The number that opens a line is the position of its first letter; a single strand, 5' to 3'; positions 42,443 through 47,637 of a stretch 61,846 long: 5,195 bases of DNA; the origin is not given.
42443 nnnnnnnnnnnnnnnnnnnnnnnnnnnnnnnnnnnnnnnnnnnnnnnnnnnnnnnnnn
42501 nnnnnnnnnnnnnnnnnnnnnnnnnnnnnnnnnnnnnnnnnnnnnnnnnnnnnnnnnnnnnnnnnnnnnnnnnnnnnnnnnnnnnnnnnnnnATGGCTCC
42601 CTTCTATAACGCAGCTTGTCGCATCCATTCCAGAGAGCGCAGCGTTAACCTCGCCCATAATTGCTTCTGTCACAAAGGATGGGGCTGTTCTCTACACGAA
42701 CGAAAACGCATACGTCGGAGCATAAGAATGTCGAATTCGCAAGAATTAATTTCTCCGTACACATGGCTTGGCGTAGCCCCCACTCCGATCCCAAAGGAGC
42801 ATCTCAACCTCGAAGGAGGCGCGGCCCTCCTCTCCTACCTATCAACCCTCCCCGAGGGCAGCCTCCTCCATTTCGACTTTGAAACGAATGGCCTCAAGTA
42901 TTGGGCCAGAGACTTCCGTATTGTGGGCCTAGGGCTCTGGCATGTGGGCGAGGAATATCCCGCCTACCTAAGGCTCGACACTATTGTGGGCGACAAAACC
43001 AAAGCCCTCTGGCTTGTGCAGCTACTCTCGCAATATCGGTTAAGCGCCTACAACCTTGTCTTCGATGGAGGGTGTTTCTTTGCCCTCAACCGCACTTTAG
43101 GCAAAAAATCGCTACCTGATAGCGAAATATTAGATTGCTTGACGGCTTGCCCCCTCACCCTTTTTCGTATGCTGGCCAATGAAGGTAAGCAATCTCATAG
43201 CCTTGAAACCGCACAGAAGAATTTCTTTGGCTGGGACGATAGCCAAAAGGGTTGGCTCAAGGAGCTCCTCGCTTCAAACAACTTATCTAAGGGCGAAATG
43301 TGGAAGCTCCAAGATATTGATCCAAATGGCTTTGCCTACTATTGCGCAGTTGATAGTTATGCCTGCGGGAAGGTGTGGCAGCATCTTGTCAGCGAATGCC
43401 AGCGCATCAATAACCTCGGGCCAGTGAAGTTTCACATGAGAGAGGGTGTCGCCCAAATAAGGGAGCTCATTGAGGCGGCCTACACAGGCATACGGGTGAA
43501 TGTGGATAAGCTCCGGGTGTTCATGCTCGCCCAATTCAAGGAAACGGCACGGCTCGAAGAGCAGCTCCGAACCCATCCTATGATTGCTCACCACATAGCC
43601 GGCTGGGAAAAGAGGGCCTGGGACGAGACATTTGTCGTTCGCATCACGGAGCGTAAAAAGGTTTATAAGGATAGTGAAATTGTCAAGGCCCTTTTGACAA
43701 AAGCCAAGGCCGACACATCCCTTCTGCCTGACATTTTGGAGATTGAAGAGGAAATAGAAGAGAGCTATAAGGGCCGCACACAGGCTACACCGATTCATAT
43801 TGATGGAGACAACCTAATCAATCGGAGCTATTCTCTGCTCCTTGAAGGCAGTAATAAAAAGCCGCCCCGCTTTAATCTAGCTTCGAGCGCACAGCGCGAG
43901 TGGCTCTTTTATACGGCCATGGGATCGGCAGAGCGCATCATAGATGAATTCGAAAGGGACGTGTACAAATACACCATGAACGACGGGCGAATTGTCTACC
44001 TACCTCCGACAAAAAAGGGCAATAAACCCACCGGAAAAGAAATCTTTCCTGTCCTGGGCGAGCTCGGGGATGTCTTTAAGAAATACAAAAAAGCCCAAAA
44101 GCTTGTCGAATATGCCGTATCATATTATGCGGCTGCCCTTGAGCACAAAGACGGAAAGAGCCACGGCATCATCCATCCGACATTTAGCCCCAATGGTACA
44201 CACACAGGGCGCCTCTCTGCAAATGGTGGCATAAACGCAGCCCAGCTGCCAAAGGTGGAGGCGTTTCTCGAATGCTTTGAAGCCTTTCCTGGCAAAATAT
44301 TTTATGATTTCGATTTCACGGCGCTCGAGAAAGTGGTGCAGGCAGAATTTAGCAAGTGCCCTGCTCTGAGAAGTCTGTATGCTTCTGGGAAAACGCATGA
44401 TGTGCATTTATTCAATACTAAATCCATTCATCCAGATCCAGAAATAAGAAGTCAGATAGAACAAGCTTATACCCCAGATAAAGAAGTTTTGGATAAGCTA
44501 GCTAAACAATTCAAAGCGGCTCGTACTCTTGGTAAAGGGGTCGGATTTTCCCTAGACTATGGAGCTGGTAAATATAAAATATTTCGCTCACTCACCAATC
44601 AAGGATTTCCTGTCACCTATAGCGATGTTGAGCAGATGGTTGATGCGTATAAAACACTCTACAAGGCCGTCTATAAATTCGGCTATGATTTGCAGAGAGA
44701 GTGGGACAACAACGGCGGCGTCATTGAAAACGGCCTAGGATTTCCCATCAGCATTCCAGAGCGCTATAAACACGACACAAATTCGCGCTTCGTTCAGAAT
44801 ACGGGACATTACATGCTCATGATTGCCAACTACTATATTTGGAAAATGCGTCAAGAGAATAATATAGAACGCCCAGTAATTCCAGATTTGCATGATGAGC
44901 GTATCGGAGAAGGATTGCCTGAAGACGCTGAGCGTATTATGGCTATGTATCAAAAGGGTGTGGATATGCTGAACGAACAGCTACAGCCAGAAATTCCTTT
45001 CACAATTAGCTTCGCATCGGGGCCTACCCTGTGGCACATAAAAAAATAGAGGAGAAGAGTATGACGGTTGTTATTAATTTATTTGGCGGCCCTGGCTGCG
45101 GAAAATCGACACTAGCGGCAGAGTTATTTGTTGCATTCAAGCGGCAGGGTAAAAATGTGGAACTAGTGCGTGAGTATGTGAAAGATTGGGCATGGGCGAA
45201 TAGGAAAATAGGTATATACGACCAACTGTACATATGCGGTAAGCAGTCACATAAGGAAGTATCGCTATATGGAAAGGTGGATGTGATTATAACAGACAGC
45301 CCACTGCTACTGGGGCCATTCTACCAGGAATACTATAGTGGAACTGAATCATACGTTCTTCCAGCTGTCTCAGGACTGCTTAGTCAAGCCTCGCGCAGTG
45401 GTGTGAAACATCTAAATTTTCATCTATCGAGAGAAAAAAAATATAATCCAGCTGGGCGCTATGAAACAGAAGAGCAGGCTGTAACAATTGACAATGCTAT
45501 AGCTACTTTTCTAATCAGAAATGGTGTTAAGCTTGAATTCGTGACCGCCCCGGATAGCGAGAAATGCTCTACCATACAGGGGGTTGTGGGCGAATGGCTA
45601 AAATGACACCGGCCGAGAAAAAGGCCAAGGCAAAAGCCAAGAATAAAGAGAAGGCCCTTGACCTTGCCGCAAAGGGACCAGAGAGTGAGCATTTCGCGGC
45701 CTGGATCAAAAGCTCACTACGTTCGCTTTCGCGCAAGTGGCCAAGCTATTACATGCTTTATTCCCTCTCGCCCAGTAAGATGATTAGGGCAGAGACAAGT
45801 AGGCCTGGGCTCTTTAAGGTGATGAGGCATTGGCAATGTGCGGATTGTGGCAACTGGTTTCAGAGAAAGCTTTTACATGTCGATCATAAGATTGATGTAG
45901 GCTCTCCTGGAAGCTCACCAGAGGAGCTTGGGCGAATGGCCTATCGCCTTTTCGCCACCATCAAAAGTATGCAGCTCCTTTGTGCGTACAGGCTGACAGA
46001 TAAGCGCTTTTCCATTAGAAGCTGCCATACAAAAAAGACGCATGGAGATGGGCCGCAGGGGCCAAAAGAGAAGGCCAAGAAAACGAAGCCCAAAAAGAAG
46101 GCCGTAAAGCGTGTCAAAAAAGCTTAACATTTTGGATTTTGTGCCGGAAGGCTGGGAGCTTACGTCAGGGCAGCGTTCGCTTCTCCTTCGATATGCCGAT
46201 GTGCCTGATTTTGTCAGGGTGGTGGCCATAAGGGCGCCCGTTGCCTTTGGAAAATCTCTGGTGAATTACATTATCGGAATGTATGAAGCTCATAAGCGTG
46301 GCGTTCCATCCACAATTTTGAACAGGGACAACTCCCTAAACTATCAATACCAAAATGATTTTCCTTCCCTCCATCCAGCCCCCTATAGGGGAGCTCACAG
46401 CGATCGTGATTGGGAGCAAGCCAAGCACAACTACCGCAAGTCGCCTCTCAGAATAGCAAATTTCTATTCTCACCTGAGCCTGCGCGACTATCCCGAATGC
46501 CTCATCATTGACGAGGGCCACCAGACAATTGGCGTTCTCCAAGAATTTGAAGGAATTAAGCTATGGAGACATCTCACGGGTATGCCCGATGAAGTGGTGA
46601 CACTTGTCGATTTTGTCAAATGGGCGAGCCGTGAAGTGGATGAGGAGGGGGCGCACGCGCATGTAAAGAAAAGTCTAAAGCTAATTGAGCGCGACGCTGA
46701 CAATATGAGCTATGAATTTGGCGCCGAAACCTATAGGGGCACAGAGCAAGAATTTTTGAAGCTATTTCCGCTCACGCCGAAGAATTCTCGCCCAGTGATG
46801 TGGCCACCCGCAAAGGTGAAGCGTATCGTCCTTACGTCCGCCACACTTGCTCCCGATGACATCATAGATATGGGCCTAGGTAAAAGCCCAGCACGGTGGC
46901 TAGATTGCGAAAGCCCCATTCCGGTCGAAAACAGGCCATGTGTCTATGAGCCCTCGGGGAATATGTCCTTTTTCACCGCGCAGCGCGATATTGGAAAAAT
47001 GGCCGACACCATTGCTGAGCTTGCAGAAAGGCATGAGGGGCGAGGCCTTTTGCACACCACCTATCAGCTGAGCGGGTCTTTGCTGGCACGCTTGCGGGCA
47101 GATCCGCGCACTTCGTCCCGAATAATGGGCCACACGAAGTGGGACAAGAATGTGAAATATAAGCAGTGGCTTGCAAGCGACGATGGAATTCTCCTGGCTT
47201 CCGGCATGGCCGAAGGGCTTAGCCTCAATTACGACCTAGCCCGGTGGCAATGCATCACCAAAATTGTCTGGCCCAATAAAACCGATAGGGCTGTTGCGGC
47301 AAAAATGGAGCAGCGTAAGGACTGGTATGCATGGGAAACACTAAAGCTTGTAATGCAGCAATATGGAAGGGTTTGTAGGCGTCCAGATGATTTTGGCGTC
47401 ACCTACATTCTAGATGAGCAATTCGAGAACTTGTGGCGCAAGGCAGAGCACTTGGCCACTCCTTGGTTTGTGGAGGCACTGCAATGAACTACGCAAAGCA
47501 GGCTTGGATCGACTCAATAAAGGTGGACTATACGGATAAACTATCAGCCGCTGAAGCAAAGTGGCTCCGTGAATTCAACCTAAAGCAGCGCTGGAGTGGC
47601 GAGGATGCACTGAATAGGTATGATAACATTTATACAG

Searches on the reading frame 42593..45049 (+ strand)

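Call 106: search_protein_families(library=pfam, proteins=[window:42593-45049:+], max_evalue=0.001)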
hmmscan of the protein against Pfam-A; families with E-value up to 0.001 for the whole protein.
window:42593-45049:+ (818 aa): 1 family
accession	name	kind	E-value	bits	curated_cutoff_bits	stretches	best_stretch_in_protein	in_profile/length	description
PF00476.26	DNA_pol_A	-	1.4e-14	54.3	34.3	1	479-811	59-377/381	DNA polymerase family A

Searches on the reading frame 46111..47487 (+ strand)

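Call 106: search_protein_families(library=pfam, proteins=[window:46111-47487:+], max_evalue=0.001)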
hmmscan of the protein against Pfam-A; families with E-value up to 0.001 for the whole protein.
window:46111-47487:+ (458 aa): 1 family
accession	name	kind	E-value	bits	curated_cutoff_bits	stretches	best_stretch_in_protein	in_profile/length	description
PF13307.12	Helicase_C_2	-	9.4e-14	52.2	25.3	1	311-440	12-156/170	Helicase C-terminal domain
